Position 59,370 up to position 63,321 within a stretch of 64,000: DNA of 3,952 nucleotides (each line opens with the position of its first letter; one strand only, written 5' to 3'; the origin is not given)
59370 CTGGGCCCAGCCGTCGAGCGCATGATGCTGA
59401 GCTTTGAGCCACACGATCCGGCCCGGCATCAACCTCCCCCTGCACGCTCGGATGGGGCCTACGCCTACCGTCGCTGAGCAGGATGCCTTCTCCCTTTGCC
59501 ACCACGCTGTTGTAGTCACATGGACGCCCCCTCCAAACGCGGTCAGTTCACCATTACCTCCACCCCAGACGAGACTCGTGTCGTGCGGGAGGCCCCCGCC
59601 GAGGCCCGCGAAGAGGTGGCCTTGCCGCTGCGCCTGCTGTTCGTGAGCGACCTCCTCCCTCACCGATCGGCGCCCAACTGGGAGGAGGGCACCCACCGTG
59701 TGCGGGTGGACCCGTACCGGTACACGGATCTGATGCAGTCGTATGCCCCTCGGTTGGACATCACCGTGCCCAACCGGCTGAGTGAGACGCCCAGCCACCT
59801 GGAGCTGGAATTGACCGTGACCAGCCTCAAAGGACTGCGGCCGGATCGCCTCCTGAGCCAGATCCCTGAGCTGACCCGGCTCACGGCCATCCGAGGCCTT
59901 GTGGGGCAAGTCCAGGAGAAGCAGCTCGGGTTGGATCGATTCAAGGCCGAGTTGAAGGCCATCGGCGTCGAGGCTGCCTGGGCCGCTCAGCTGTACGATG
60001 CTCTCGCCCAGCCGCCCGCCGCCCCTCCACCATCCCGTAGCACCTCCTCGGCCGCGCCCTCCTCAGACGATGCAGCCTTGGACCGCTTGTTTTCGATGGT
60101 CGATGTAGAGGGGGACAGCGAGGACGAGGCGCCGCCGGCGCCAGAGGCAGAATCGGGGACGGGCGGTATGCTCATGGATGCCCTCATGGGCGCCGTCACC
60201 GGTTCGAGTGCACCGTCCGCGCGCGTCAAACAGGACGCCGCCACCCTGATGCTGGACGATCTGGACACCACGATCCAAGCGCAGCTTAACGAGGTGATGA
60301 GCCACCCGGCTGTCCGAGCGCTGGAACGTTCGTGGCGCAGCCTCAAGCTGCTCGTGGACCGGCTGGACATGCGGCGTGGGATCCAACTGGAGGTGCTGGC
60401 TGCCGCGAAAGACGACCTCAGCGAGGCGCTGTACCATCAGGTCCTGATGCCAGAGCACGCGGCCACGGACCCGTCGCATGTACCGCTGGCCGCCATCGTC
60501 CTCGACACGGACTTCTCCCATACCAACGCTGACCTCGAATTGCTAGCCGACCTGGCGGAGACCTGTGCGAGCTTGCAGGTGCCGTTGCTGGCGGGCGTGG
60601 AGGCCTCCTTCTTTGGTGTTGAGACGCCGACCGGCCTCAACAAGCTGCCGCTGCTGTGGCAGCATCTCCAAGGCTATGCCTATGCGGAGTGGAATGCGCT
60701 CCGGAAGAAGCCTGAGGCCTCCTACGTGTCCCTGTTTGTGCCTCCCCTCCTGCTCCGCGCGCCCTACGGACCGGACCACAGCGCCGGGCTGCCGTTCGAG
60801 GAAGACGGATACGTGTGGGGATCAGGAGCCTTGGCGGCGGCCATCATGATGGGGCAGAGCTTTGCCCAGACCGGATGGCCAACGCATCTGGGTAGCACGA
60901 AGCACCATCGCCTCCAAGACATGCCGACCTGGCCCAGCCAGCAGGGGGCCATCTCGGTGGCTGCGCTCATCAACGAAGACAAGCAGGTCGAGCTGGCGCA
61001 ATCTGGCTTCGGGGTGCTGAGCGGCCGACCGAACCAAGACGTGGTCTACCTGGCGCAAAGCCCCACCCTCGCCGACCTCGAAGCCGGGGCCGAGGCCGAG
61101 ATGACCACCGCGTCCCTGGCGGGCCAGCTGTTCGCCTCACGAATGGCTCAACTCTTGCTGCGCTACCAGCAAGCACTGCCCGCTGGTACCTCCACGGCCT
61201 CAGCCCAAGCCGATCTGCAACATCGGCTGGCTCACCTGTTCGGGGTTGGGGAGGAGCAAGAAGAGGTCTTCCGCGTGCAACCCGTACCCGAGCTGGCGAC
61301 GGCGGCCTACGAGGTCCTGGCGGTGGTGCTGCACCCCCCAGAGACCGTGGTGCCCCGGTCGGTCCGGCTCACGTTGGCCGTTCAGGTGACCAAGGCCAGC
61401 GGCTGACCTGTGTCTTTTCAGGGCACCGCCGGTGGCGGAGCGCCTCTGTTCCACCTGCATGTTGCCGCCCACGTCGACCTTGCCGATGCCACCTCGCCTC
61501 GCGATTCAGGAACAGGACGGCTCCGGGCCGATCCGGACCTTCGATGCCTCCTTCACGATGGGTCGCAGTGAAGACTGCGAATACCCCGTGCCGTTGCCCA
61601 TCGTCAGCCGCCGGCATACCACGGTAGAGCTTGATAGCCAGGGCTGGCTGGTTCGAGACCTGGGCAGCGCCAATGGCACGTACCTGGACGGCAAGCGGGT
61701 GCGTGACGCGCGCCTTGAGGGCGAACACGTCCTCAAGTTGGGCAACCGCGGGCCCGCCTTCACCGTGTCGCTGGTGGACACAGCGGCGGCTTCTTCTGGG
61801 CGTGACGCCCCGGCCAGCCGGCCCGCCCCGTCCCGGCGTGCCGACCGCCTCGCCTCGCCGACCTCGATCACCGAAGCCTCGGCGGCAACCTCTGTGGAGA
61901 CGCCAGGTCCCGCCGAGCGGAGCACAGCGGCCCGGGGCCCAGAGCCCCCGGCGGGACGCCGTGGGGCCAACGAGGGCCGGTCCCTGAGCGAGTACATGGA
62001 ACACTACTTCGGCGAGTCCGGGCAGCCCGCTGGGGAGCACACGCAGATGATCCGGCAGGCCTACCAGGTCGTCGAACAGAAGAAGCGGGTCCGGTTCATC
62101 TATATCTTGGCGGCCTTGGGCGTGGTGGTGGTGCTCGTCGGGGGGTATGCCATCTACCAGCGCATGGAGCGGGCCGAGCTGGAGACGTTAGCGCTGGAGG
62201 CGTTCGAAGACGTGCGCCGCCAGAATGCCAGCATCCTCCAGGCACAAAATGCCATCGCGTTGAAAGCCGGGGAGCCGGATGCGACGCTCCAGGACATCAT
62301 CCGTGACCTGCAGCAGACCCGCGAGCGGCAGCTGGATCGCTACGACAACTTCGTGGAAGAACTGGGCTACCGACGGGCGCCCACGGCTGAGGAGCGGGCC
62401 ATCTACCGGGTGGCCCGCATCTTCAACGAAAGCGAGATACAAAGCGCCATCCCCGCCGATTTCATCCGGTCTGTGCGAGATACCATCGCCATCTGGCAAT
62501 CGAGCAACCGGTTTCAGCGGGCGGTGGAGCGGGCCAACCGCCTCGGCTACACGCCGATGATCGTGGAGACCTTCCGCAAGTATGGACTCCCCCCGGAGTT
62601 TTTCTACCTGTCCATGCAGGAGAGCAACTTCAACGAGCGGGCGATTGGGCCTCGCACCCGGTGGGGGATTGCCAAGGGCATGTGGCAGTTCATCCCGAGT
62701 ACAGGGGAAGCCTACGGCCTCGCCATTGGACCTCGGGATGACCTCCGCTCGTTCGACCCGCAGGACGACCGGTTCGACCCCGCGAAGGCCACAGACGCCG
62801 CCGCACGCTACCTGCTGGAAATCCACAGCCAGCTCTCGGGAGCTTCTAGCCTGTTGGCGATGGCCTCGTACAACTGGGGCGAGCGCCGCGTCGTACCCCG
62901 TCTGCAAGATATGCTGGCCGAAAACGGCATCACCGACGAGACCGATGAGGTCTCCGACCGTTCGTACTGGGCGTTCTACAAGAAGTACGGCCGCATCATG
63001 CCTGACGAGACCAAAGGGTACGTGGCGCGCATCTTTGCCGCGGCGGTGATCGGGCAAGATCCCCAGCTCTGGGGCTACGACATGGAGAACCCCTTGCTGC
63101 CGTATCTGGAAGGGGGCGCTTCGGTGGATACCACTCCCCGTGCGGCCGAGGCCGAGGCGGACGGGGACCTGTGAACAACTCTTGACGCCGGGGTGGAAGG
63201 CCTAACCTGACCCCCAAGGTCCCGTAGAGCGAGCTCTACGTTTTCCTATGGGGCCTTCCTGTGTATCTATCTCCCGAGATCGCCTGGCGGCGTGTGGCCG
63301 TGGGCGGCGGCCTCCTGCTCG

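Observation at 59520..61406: TssB and TssC fused into one polypeptide through a low-complexity linker, with a shortened TssC part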

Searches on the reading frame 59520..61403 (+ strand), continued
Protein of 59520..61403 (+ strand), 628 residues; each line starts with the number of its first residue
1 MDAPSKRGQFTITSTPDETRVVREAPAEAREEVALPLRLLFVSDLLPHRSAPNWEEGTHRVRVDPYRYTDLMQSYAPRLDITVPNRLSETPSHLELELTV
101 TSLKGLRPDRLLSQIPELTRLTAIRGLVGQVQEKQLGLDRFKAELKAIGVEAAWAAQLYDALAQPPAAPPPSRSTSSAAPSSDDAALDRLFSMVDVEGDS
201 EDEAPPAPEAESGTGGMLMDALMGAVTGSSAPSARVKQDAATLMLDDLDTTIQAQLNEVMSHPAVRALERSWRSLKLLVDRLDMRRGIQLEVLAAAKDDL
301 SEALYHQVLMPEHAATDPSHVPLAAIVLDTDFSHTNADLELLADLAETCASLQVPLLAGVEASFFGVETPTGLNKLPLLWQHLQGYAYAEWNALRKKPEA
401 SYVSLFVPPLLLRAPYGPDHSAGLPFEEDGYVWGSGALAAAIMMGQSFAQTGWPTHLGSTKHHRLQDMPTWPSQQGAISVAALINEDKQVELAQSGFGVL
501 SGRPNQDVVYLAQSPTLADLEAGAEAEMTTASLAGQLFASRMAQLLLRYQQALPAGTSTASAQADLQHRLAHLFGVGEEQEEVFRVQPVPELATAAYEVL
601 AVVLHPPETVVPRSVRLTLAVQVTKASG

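Call 67: search_protein_families(library=pfam, proteins=[L033:8526-9992:+, L033:10004-11818:+, L033:1-1083:+, L033:15917-19375:+, L024:1220-2155:+, L024:2190-2651:+, L024:8370-9833:+, L025:2773-4056:+, L025:4570-5703:+, L025:9896-11779:+], max_evalue=0.001)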
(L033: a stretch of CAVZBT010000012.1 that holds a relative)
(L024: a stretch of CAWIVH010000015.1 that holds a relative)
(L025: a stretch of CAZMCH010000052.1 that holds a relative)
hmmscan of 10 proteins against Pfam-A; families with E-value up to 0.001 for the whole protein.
L033:8526-9992:+ (489 aa): 2 families
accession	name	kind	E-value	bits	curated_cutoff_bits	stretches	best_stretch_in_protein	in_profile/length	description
PF05943.17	VipB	-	1.4e-55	188.9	27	1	104-372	10-289/301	EvpB/VC_A0108, tail sheath N-terminal domain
PF05591.17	T6SS_VipA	-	3.4e-09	37.1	24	1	18-97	25-113/155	Type VI secretion system, VipA, VC_A0107 or Hcp2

L033:10004-11818:+ (605 aa): 2 families
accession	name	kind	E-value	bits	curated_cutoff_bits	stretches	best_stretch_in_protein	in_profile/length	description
PF05943.17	VipB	-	1.5e-52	179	27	1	217-494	2-300/301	EvpB/VC_A0108, tail sheath N-terminal domain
PF05591.17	T6SS_VipA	-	8.9e-06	26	24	1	25-130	27-139/155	Type VI secretion system, VipA, VC_A0107 or Hcp2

L033:1-1083:+ (361 aa): 1 family
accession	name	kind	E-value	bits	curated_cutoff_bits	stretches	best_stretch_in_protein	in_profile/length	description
PF03009.23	GDPD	-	1.6e-39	137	23.6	1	53-350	1-244/244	Glycerophosphoryl diester phosphodiesterase family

L033:15917-19375:+ (1153 aa): 4 families
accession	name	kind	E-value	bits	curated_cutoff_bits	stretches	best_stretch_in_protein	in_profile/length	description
PF05593.20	RHS_repeat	-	4.6e-55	183.5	22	4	340-376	1-37/38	RHS Repeat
PF20148.4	DUF6531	-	4.9e-12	46.4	24.1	1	11-66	3-59/74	Domain of unknown function (DUF6531)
PF15283.12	DUF4595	-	2.5e-05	24.8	34.2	0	141-203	32-92/202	Domain of unknown function (DUF4595) with porin-like fold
PF25023.1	TEN_YD-shell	-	7.6e-05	21.4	50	0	768-966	664-868/909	Teneurin YD-shell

L024:1220-2155:+ (312 aa): 0 families

L024:2190-2651:+ (154 aa): 1 family
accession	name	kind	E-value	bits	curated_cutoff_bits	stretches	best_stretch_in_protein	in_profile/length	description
PF12790.13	T6SS-SciN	-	5e-33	113.8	27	1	29-143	2-118/120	Type VI secretion lipoprotein, VasD, EvfM, TssJ, VC_A0113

L024:8370-9833:+ (488 aa): 2 families
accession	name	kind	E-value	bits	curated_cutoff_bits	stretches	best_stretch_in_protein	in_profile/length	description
PF05943.17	VipB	-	8.6e-52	176.5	27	1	101-376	8-294/301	EvpB/VC_A0108, tail sheath N-terminal domain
PF05591.17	T6SS_VipA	-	2.7e-10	40.7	24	1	17-95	26-112/155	Type VI secretion system, VipA, VC_A0107 or Hcp2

L025:2773-4056:+ (428 aa): 1 family
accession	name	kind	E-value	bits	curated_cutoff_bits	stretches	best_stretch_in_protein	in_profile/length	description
PF00330.25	Aconitase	-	2e-103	347.3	28.7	2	14-293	1-305/463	Aconitase family (aconitate hydratase)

L025:4570-5703:+ (378 aa): 2 families
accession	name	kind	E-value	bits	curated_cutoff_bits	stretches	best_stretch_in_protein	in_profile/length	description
PF07228.17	SpoIIE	-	1.8e-46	158.9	25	1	182-375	2-191/192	Stage II sporulation protein E (SpoIIE)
PF00072.30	Response_reg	-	9.8e-30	103.4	30.2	1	4-111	2-109/111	Response regulator receiver domain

L025:9896-11779:+ (628 aa): 3 families
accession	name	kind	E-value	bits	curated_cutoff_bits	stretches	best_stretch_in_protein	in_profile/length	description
PF05943.17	VipB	-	5.5e-65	219.8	27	1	233-510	1-296/301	EvpB/VC_A0108, tail sheath N-terminal domain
PF05591.17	T6SS_VipA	-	1.7e-19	70.6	24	1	36-158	26-149/155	Type VI secretion system, VipA, VC_A0107 or Hcp2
PF18945.5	VipB_2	-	1.1e-05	26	27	1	528-626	5-110/112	EvpB/VC_A0108, tail sheath gpW/gp25-like domain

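Call 70: list_cluster_members(proteins=[P0001, P0019, P0044])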
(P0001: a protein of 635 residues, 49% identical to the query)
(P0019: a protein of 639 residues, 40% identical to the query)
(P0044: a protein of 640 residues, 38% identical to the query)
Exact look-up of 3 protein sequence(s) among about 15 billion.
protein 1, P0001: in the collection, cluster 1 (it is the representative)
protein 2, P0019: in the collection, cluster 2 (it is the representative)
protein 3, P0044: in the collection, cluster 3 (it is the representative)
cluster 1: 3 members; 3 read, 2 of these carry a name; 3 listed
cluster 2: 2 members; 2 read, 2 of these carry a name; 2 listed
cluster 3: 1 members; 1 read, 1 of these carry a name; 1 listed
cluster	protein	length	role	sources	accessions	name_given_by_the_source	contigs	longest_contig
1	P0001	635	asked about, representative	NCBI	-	-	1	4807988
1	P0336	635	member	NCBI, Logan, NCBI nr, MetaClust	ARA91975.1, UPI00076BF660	hypothetical protein AWN76_001535 [Rhodothermaceae bacterium RA] | status=active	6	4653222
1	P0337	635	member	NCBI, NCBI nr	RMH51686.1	MAG: hypothetical protein D6685_17250 [Bacteroidetes bacterium] | MAG: hypothetical protein D6685_17250 [Bacteroidota bacterium]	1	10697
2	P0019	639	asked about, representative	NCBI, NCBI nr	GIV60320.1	MAG: hypothetical protein KatS3mg043_1409 [Rhodothermaceae bacterium]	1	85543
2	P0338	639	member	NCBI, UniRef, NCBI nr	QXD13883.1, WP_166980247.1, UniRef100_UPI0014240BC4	type VI secretion system contractile sheath large subunit [Rhodocaloribacter litoris] | type VI secretion system contractile sheath domain-containing protein n=1 ...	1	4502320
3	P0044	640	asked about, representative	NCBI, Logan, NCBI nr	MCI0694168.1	type VI secretion system contractile sheath large subunit [candidate division KSB1 ...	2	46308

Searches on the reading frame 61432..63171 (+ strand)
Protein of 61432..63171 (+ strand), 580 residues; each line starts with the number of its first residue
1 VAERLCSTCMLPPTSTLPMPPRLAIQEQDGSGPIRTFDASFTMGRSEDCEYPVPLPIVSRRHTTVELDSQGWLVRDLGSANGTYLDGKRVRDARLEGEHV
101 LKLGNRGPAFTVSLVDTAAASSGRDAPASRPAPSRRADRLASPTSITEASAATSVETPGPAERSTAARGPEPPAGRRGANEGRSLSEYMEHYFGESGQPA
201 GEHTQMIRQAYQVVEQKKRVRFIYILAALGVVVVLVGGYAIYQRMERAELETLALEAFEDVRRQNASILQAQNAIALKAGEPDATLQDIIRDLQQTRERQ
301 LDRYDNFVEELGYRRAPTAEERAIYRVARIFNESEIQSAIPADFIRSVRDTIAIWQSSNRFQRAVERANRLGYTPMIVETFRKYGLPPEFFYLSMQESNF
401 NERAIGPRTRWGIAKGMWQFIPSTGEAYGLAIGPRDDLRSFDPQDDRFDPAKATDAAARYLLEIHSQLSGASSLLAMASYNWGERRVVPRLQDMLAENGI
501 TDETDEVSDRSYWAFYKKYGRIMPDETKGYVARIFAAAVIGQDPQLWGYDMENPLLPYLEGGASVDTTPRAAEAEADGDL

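Call 7: search_protein_families(library=pfam, proteins=[window:61432-63171:+], max_evalue=0.01)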
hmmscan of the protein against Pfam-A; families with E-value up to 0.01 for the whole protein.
window:61432-63171:+ (580 aa): 3 families
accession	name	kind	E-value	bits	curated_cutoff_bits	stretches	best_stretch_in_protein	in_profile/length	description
PF01464.25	SLT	-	1.7e-17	63.5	21.3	1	383-487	9-101/117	Transglycosylase SLT domain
PF00498.31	FHA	-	1.5e-14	54.6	20.7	1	42-104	2-67/67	FHA domain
PF16697.10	Yop-YscD_cpl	-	2.1e-07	31.5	33.2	1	41-105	19-85/94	Inner membrane component of T3SS, cytoplasmic domain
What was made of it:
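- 61432..63174 (+): FHA - single TM - SLT lytic transglycosylase protein, the conserved partner gene. PF00498 at aa 42-104 and PF01464 at aa 383-487 (call 7).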

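Call 69: search_solved_structures(query=window:61432-63171:+, max_evalue=0.01)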
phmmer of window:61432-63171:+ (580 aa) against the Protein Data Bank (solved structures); distinct sequences matched with E-value up to 0.01: 22.
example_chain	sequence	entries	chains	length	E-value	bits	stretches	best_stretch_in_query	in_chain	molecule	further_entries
8rhe_A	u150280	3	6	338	4.8e-10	42.1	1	354-555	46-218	LysM peptidoglycan-binding domain-containing protein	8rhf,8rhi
3po8_A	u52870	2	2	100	6e-08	35.2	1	24-105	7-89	Putative uncharacterized protein TB39.8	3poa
2lc1_A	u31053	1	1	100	6e-08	35.2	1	23-105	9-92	Putative uncharacterized protein TB39.8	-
3oun_A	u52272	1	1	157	2.2e-07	33.3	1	24-105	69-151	Putative uncharacterized protein TB39.8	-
6ccd_A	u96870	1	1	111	1.4e-06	30.6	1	19-112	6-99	ABC transporter ATP-binding/permease protein Rv1747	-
5a8i_A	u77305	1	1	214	1.3e-05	27.5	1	39-106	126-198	ARNA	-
8s05_C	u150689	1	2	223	1.5e-05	27.3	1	39-106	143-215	Conserved protein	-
6cah_A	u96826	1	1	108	3.2e-05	26.2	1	41-110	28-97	ABC transporter ATP-binding/permease protein Rv1747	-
1r21_A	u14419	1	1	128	0.0003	23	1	27-103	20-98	Antigen Ki-67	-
2aff_A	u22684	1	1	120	0.00032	22.9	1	31-103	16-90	Antigen KI-67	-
3va1_A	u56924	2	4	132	0.00037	22.7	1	32-85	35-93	Mediator of DNA damage checkpoint protein 1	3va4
1uht_A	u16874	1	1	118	0.00062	21.9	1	57-105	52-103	expressed protein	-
2kkl_A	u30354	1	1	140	0.0011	21.1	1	20-104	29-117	Uncharacterized protein Mb1858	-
2kfu_A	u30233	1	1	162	0.0017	20.4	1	23-104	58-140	Rv1827 pThr 22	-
6i2p_D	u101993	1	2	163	0.0018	20.4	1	23-104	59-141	Glycogen accumulation regulator GarA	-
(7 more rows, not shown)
